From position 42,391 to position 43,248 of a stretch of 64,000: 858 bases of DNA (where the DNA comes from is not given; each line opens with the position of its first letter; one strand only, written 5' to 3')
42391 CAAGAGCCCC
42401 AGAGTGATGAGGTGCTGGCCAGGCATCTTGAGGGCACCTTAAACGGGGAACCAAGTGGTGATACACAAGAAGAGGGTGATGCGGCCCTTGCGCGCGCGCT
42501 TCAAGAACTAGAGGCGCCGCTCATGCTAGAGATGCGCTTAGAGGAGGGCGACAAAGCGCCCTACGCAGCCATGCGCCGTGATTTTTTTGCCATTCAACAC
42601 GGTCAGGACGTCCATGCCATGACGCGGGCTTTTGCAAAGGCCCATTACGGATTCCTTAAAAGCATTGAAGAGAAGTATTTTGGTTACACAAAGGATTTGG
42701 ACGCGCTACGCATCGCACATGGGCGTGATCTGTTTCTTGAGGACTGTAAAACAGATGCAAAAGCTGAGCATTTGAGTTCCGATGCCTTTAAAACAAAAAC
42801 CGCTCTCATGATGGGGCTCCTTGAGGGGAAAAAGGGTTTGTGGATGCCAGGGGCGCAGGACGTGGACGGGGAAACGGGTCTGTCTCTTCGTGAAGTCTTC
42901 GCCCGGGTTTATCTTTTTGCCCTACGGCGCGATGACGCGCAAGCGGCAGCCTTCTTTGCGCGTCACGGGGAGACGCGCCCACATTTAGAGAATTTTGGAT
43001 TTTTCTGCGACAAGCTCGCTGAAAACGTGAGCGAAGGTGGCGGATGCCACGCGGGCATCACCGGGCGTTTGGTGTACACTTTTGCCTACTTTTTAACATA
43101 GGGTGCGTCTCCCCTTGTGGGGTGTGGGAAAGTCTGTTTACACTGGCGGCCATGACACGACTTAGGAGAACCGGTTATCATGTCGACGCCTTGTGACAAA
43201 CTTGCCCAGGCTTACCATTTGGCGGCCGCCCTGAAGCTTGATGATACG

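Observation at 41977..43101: Exported protein with a tandem 59-aa repeat whose helices match ubiquitin-binding MIU/UIM-like motifs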

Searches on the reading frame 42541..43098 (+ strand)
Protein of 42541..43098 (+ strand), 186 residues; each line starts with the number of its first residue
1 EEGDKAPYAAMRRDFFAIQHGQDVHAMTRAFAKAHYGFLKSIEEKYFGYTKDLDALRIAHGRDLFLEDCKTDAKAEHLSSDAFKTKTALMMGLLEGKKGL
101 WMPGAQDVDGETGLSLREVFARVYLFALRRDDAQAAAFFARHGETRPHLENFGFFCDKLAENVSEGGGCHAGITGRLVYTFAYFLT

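Call 18: search_protein_representatives(alignment_id=A2)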
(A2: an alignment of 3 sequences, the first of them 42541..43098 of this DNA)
Query: 3 sequences, 186 profile positions. Proteins with E-value up to 0.001 (for the whole library): 30; up to 1e-10: 13; up to 1e-30: 5. The best 30 are listed.
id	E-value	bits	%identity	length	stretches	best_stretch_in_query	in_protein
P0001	6.4e-109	378.1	-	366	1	1-186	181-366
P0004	6.6e-88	309.6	-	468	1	2-185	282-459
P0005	6.3e-71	254.2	-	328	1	2-186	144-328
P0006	8.4e-40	152.7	-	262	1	6-185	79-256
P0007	1.4e-37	145.5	-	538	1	3-185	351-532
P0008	2.0e-22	96.1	-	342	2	2-127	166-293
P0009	7.8e-17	77.9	-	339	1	3-181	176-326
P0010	8.0e-16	74.6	-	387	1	18-185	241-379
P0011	5.9e-15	71.7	-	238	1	3-181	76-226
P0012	1.1e-13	67.6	-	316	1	15-185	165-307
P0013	1.6e-13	67.1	-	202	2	145-185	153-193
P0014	6.8e-13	65.0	-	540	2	3-127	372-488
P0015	4.8e-12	62.2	-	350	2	147-184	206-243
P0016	1.6e-10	57.3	-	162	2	159-185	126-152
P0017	2.3e-10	56.7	-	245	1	3-184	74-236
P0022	5.3e-07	45.8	-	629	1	10-183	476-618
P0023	7.1e-06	42.1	-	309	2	107-186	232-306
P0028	9.3e-05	38.5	-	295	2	144-185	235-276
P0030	2.2e-04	37.3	-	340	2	73-184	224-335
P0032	9.2e-04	35.2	-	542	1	107-182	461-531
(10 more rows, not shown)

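Call 25: find_homologous_proteins(query=A3, max_evalue=0.001)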
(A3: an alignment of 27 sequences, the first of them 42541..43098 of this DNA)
Query A3 (27 sequences) (186 aa, profile of the alignment): 13 proteins with E <= 0.001 among 1894 candidates.
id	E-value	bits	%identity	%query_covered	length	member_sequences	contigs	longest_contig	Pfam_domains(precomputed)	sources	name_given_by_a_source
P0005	8.9e-42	161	59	100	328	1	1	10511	-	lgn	-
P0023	5.2e-37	145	22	92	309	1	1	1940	PF23625.2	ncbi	-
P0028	2.5e-30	123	24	90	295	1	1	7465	-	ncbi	-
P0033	1.3e-22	98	28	42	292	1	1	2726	-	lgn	-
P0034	1.4e-22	98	27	42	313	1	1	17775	-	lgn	-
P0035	7.1e-21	93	28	58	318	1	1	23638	-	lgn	-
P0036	1.9e-17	82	24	60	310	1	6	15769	-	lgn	-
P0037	1.7e-16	78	46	20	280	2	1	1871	-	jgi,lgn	-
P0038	2.0e-16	78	46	20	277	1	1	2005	-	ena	-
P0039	8.4e-16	76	44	19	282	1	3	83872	-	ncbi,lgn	-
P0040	8.3e-14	70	26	41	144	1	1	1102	-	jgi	jgi:hypothetical protein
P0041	5.7e-12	64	28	42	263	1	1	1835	-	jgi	jgi:hypothetical protein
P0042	1.4e-9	56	28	72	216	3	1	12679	-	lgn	-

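Call 26: search_solved_structures(query=A3, max_evalue=10, show_alignments=3)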
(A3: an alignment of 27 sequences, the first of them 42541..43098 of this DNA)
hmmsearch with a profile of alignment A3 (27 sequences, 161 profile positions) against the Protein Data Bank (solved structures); distinct sequences matched with E-value up to 10: 22.
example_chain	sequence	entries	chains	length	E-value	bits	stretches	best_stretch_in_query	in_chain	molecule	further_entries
8tl7_A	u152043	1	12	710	0.00099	22.3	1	8-70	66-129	Computationally designed protein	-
1ain_A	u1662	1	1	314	0.047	16.8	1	14-70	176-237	ANNEXIN I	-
9np0_A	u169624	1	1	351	0.062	16.5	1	14-70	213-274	Annexin A1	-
6ica_A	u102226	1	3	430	0.18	14.9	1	23-129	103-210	Aminopeptidase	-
1n2d_C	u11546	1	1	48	0.21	14.7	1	79-114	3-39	IQ2 AND IQ3 MOTIFS FROM MYO2P, A CLASS V MYOSIN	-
6xf1_A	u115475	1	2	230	0.38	13.9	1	17-103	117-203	Nesprin-2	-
9s7g_E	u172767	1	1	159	0.38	13.9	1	39-96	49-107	Sperm acrosome-associated protein 9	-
6esl_A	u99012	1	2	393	0.41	13.8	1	23-129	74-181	Bacterial leucyl aminopeptidase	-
4hph_A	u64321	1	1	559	0.66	13.1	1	21-66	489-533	Sucrose isomerase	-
4hoz_A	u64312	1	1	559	0.67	13.1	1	21-66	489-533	Sucrose isomerase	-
4hox_A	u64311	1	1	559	0.67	13.1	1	21-66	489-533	Sucrose isomerase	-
4hp5_A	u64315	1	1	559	0.67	13.1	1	21-66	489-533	Sucrose isomerase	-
6e6a_B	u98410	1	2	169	0.68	13.1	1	20-91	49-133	Inclusion membrane protein A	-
7un1_A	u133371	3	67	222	0.72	13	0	40-96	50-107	Sperm acrosome-associated protein 9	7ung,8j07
4how_A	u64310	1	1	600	0.76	12.9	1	21-66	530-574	Sucrose isomerase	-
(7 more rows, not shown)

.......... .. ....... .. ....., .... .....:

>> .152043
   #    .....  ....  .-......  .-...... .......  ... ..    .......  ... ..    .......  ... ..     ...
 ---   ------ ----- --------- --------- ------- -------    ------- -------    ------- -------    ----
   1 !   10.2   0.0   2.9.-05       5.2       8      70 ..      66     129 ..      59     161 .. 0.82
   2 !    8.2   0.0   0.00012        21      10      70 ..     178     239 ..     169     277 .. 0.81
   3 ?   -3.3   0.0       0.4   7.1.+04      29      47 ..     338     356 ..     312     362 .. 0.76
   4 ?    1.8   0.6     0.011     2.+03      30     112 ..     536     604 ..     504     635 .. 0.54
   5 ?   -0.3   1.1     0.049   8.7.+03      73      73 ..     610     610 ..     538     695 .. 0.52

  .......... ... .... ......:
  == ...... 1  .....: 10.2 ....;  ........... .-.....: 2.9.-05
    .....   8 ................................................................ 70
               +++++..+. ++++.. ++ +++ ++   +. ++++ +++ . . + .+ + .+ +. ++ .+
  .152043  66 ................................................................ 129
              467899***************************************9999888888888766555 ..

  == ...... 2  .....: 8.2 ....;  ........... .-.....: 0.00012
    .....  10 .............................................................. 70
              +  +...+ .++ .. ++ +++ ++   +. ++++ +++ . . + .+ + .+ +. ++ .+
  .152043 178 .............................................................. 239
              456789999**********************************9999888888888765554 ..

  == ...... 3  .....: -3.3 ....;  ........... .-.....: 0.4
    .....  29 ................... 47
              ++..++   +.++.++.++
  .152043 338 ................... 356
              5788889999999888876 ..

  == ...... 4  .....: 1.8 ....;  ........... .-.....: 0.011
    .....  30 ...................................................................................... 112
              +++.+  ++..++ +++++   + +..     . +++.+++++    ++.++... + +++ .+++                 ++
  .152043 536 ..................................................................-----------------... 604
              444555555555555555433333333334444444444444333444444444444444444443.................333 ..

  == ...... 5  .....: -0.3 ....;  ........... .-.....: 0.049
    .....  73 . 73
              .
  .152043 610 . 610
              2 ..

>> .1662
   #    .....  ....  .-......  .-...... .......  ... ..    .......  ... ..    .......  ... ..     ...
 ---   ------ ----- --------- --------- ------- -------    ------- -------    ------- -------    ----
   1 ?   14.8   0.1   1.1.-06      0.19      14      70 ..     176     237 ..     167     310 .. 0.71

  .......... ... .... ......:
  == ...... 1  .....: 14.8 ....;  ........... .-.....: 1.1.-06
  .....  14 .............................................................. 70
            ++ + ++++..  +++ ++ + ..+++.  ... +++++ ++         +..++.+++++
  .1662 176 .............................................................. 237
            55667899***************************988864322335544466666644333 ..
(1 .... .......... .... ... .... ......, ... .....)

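Call 28: search_protein_families(library=pfam, proteins=[P0023, P0022, P0032, P0014, P0007, P0010, P0028, P0030, P0006, P0011], max_evalue=0.1)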
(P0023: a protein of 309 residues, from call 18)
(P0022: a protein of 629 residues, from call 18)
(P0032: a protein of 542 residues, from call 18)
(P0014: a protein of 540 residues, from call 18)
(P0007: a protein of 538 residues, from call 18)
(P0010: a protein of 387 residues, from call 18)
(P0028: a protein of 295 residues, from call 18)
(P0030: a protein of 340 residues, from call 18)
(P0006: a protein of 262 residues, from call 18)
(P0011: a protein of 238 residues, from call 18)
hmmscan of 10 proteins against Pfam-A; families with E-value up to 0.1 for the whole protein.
P0023 (309 aa): 3 families
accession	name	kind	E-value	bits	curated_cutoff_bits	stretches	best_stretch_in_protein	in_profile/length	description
PF23625.1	UIM_2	-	4.2e-06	26.5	21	1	73-86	1-14/17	Ubiquitin interaction motif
PF02809.26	UIM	-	4.1e-05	23.6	21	1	73-88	1-16/17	Ubiquitin interaction motif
PF01601.21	CoV_S2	-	0.0017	17.5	40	1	127-212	418-503/521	Coronavirus spike glycoprotein S2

P0022 (629 aa): 2 families
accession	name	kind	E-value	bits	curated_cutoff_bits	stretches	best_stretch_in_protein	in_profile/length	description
PF21555.2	CCC_C_1st_pro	-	0.042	14.1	27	0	512-577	47-113/128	Prokaryotic cation-chloride cotransporter, C-terminal domain, 1st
PF02809.26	UIM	-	0.072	13.4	21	1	59-72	3-16/17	Ubiquitin interaction motif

P0032 (542 aa): 0 families

P0014 (540 aa): 1 family
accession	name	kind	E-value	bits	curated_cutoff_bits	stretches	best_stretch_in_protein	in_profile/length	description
PF16635.10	APC_u14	-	0.058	14.3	29.7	0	232-280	21-67/94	Unstructured region on APC between SAMP and APC_crr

P0007 (538 aa): 0 families

P0010 (387 aa): 3 families
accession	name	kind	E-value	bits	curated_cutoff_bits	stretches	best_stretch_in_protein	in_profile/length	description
PF14164.11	YqzH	-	0.018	15.5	30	0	221-249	24-52/64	YqzH-like protein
PF24201.1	DUF7426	-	0.036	14.8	27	0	204-243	10-49/137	Domain of unknown function (DUF7426)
PF06207.16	DUF1002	-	0.074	13.1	26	0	19-85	139-203/220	Protein of unknown function (DUF1002)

P0028 (295 aa): 0 families

P0030 (340 aa): 0 families

P0006 (262 aa): 1 family
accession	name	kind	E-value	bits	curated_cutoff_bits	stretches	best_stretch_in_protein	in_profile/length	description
PF01979.26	Amidohydro_1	-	0.034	13.8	25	1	27-117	83-173/345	Amidohydrolase family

P0011 (238 aa): 0 families

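Call 32: predict_structure(alignment_id=A3)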
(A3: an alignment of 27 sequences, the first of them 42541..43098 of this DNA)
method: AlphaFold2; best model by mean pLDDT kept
length: 186 residues; sequences in the alignment: 27
mean_pLDDT: 92.9   pTM: 0.89
mean pLDDT of the five models: 92.9, 92.2, 91.7, 91.2, 90.8
residues with pLDDT >= 90: 148; 70-90: 38; 50-70: 0; < 50: 0
segments of 3 or more residues with pLDDT < 50: none
pLDDT, mean of each block of 10 residues (from residue 1): 93 89 77 96 97 95 96 97 96 87 87 94 98 97 96 96 86 93 94
secondary structure, 60 per line:
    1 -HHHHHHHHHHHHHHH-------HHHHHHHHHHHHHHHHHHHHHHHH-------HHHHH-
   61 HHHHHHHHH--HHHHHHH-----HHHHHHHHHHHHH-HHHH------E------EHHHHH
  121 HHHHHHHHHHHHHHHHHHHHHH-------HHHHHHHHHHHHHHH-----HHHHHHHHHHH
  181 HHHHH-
elements in order: H2-16 H24-47 H55-59 H61-69 H72-78 H84-96 H98-101 H116-142 H150-164 H170-185

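Call 38: fold_search(model_id=the predicted structure, library=pdb)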
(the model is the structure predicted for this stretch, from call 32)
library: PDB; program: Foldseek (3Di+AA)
matches with E <= 10: 89; with E <= 0.001: 0
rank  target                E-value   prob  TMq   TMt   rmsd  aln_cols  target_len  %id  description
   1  3kvs_A                3.0e+00  0.05  0.15  0.15  13.6       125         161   19  The high resolution structure of C-Phycocyanin from Galdieria Sulphuraria (released 2011-04-13)
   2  3rv1_A                3.2e+00  0.06  0.21  0.19  21.4       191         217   11  Crystal structure of the N-terminal and RNase III domains of K. polysporus Dcr1 E224Q mutant (released 2011-08-03)
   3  7sc7_AA               3.2e+00  0.05  0.18  0.19  17.5       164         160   13  Synechocystis PCC 6803 Phycobilisome core from up-down rod conformation (released 2022-08-31)
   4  8omv_A                3.2e+00  0.02  0.14  0.06  35.3       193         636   15  Crystal structure of the constitutively active S117E/S181E mutant of human IKK2 (released 2024-04-10)
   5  7u8o_B                3.5e+00  0.07  0.22  0.10  11.2       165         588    9  Structure of porcine V-ATPase with mEAK7 and SidK, Rotary state 2 (released 2022-07-06)
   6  5zfp_J                3.5e+00  0.02  0.13  0.12  25.2       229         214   11  Structure of the ExbB/ExbD hexameric complex (released 2018-05-09)
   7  8tzj_C                4.0e+00  0.02  0.13  0.13  18.5       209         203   16  Cryo-EM structure of Vibrio cholerae FtsE/FtsX complex (released 2023-12-20)
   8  2bv8_B                4.2e+00  0.04  0.15  0.16  20.2       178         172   13  The crystal structure of Phycocyanin from Gracilaria chilensis. (released 2006-08-16)
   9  7dn3_O                4.2e+00  0.02  0.14  0.08  19.5       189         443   14  Structure of Human RNA Polymerase III elongation complex (released 2021-03-17)
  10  7cgp_A                4.4e+00  0.05  0.16  0.18  12.1       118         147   19  Cryo-EM structure of the human mitochondrial translocase TIM22 complex at 3.7 angstrom. (released 2020-10-14)
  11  4f0u_A                4.9e+00  0.03  0.16  0.18  18.5       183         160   14  X-Ray Crystal Structure of Allophycocyanin from Synechococcus elongatus PCC 7942 (released 2013-03-06)
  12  2v8a_A                4.9e+00  0.03  0.16  0.18  18.0       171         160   11  The structure of Thermosynechococcus elongatus allophycocyanin at 3.5 Angstroems. (released 2007-12-11)
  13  3bua_A                5.1e+00  0.02  0.14  0.13  18.6       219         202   11  Crystal Structure of TRF2 TRFH domain and APOLLO peptide complex (released 2008-02-19)
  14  7nyw_B                5.4e+00  0.01  0.11  0.04  43.4       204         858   17  Cryo-EM structure of the MukBEF-MatP-DNA head module (released 2021-07-07)
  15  3v57_B                5.6e+00  0.02  0.15  0.16  18.8       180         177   13  Crystal Structure of the B-phycoerythrin from the red algae Porphyridium Cruentum at pH8 (released 2012-10-03)
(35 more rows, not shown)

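Call 52: find_encoding_contigs(protein=P0039, flank=8000, max_places=3)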
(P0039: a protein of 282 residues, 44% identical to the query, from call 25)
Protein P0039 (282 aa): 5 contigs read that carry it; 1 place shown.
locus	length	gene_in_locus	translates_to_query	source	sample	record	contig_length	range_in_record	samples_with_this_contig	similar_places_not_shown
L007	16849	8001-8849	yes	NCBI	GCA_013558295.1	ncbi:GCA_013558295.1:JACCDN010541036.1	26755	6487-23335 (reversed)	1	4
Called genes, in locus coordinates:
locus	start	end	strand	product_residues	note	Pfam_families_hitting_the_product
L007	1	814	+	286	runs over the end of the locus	PF10502:Peptidase_S26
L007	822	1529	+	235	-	PF14622:Ribonucleas_3_3, PF00636:Ribonuclease_3, PF00035:dsrm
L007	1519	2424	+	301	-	PF03193:RsgA_GTPase (faint), PF13401:AAA_22 (faint), PF00009:GTP_EFTU (weak), PF00350:Dynamin_N (faint), PF01926:MMR_HSR1, PF02421:FeoB_N, PF07650:KH_2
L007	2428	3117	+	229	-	PF11967:RecO_N, PF02565:RecO_C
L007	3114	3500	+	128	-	PF01648:ACPS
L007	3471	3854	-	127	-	PF01627:Hpt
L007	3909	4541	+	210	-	PF00406:ADK, PF13238:AAA_18 (weak), PF13207:AAA_17, PF05191:ADK_lid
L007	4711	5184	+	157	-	-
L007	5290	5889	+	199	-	PF00814:TsaD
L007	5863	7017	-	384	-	PF01546:Peptidase_M20, PF07687:M20_dimer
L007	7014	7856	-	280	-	PF14805:THDPS_N_2, PF00132:Hexapep (weak), PF14602:Hexapep_2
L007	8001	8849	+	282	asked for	-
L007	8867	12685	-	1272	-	PF12796:Ank_2 (weak), PF12796:Ank_2, PF13637:Ank_4 (weak), PF13857:Ank_5 (weak), PF12796:Ank_2, PF13637:Ank_4, PF13637:Ank_4 (weak), PF12796:Ank_2, +4 more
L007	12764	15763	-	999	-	-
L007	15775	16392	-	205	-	-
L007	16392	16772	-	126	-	PF20535:DUF6750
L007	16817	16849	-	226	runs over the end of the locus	-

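Call 53: find_encoding_contigs(protein=P0035, flank=8000, max_places=3)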
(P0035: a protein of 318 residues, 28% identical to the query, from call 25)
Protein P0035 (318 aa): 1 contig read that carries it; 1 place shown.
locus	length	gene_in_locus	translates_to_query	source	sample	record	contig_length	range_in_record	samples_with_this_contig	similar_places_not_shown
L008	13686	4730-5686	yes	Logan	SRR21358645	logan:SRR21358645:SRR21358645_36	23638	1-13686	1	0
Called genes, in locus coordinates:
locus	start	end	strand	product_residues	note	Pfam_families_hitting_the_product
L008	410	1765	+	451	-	-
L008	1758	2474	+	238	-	PF00535:Glycos_transf_2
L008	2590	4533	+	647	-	PF12796:Ank_2 (weak), PF00023:Ank (faint), PF13606:Ank_3 (faint), PF13857:Ank_5 (faint), PF12796:Ank_2, PF13637:Ank_4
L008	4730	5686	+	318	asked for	-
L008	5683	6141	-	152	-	PF00472:RF-1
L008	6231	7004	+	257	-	PF05175:MTS, PF13489:Methyltransf_23, PF01209:Ubie_methyltran, PF13847:Methyltransf_31, PF08241:Methyltransf_11, PF08242:Methyltransf_12, PF13649:Methyltransf_25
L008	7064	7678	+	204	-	PF13302:Acetyltransf_3, PF13523:Acetyltransf_8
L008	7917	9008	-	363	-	PF01926:MMR_HSR1, PF02421:FeoB_N, PF06071:YchF-GTPase_C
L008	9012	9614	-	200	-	PF01195:Pept_tRNA_hydro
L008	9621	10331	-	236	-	PF01386:Ribosomal_L25p, PF14693:Ribosomal_TL5_C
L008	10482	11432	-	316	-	PF13793:Pribosyltran_N, PF00156:Pribosyltran, PF14572:Pribosyl_synth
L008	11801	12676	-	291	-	PF00288:GHMP_kinases_N, PF08544:GHMP_kinases_C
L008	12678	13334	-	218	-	PF03550:LolB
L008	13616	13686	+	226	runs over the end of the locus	PF13645:YkuD_2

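Call 65: fold_search(model_id=the predicted structure, library=viral)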
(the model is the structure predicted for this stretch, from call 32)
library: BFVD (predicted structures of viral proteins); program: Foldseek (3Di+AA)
matches with E <= 10: 44; with E <= 0.001: 0
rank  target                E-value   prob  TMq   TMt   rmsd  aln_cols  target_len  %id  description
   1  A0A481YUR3            5.3e-01  0.63  0.35  0.35   8.8       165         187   13  Uncharacterized protein [Marseillevirus LCMAC102]
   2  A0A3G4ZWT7            9.8e-01  0.60  0.37  0.51   6.5       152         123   11  Uncharacterized protein [Edafosvirus sp.]
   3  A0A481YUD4            1.4e+00  0.28  0.31  0.40  11.4       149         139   19  Uncharacterized protein [Marseillevirus LCMAC103]
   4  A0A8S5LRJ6            1.7e+00  0.04  0.17  0.11  28.2       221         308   11  Minor capsid protein [Myoviridae sp. ctmii12]
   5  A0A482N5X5            3.1e+00  0.04  0.13  0.13  13.5       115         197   16  DUF6378 domain-containing protein [Escherichia phage vB_EcoS_WF5505]
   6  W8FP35                3.2e+00  0.06  0.18  0.22  16.8       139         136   16  (no name in the UniProt tables at hand)
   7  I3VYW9                3.2e+00  0.04  0.18  0.06  20.0       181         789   13  (no name in the UniProt tables at hand)
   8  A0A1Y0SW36            3.9e+00  0.08  0.20  0.15  11.5       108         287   13  Uncharacterized protein [Pseudomonas phage Phabio]
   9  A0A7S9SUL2            4.1e+00  0.06  0.23  0.23  14.9       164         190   14  Cobalamin adenosyltransferase [Virus NIOZ-UU159]
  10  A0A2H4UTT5            4.3e+00  0.03  0.19  0.10  22.1       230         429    9  Uncharacterized protein [Bodo saltans virus]
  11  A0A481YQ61            4.7e+00  0.08  0.24  0.23   9.2       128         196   15  Uncharacterized protein [Iridovirus LCIVAC01]
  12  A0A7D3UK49            4.7e+00  0.06  0.20  0.08  13.7       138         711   14  Capsid protein [Parvoviridae sp.]
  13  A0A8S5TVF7            4.7e+00  0.04  0.19  0.11  13.7       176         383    6  DNA pilot protein VP2 [Microviridae sp. cttoc6]
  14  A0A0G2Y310            4.7e+00  0.04  0.21  0.11  13.9       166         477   14  Uncharacterized protein [Acanthamoeba polyphaga mimivirus Kroon]
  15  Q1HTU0                5.7e+00  0.02  0.14  0.07  22.8       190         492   16  A4L [Squirrelpox virus]
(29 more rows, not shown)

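Call 71: search_protein_families(library=pfam, proteins=[L007:8867-12682:-, L008:2590-4530:+], max_evalue=0.1)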
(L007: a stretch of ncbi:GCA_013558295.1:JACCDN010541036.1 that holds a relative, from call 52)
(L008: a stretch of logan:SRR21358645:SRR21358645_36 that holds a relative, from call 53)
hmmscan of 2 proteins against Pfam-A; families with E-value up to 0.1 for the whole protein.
L007:8867-12682:- (1271 aa): 9 families
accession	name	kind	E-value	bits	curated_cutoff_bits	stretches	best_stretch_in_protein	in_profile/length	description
PF12796.13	Ank_2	-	6.8e-58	193.7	27.3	6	1010-1094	2-83/90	Ankyrin repeats (3 copies)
PF00023.36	Ank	-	2.7e-50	165.9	21.1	7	1039-1066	3-30/33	Ankyrin repeat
PF13637.12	Ank_4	-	6.4e-49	163.3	22.7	7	866-918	1-50/50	Ankyrin repeats (many copies)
PF13606.12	Ank_3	-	8e-48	154.6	22.3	4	406-434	1-29/30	Ankyrin repeat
PF13857.12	Ank_5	-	7.1e-40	135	27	7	393-432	1-41/56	Ankyrin repeats (many copies)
PF24521.3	Ank_KRIT1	-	6.1e-08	32.9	80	1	1012-1095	25-109/149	KRIT1 ankyrin-repeats domain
PF21432.3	56B_RHH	-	0.015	15.7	27.2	0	832-848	6-22/32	56B-like, Ribbon-helix-helix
PF23745.1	ANK_LRRK2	-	0.02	15.2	27.5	0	871-951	34-114/130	LRRK2 ANK repeat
PF20392.3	DUF6687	-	0.045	13.3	27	1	133-204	113-188/339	Family of unknown function (DUF6687)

L008:2590-4530:+ (647 aa): 6 families
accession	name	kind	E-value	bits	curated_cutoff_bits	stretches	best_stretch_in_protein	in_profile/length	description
PF12796.13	Ank_2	-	2.7e-39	134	27.3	4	415-502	1-84/90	Ankyrin repeats (3 copies)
PF13606.12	Ank_3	-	8.8e-29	96.4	22.3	3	444-473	1-30/30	Ankyrin repeat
PF00023.36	Ank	-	6.2e-28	95.7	21.1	2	444-475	1-32/33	Ankyrin repeat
PF13637.12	Ank_4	-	5.2e-25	87.4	22.7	3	449-498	1-50/50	Ankyrin repeats (many copies)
PF13857.12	Ank_5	-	1.2e-18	67.5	27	2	439-485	10-56/56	Ankyrin repeats (many copies)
PF23745.1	ANK_LRRK2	-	0.0094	16.2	27.5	0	87-137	33-87/130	LRRK2 ANK repeat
